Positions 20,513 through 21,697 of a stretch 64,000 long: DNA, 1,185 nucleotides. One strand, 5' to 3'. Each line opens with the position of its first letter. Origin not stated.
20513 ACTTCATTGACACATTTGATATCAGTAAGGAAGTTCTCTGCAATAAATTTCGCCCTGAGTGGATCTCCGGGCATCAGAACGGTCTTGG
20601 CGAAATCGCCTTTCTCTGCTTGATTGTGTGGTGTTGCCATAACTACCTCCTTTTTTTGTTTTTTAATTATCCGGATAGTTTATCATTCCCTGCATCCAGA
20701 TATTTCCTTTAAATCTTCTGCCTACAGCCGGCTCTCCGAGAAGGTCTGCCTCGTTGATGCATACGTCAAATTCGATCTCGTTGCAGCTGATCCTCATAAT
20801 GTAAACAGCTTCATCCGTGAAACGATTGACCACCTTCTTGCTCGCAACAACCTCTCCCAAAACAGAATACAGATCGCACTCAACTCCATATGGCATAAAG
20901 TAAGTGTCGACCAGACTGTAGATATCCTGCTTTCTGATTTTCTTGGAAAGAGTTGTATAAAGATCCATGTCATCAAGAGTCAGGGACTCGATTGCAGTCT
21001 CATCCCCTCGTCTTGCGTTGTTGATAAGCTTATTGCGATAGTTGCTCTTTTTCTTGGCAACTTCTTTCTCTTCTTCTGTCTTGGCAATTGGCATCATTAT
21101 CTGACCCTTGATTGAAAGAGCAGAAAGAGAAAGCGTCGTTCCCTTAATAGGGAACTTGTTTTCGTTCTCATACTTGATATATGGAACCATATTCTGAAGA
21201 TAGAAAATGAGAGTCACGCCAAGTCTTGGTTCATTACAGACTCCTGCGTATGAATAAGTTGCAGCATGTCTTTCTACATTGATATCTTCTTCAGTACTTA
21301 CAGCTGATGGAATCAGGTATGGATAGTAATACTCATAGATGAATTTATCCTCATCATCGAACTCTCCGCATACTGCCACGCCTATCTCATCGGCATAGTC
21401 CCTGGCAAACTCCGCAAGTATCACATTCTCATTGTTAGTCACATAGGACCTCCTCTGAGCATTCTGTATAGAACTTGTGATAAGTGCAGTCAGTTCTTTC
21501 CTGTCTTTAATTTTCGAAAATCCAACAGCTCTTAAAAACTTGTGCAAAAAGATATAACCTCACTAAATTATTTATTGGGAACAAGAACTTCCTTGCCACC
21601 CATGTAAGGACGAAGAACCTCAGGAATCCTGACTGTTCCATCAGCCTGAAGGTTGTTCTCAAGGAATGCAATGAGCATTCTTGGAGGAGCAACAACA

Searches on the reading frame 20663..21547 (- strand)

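Call 79: search_protein_families(library=pfam, proteins=[window:20663-21547:-], max_evalue=0.001)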
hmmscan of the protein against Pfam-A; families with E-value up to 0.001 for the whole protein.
window:20663-21547:- (294 aa): 1 family
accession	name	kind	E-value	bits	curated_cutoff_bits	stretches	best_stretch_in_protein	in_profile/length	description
PF12997.12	DUF3881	-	5.7e-121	403.5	27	1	5-287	1-283/283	Domain of unknown function, E. rectale Gene description (DUF3881)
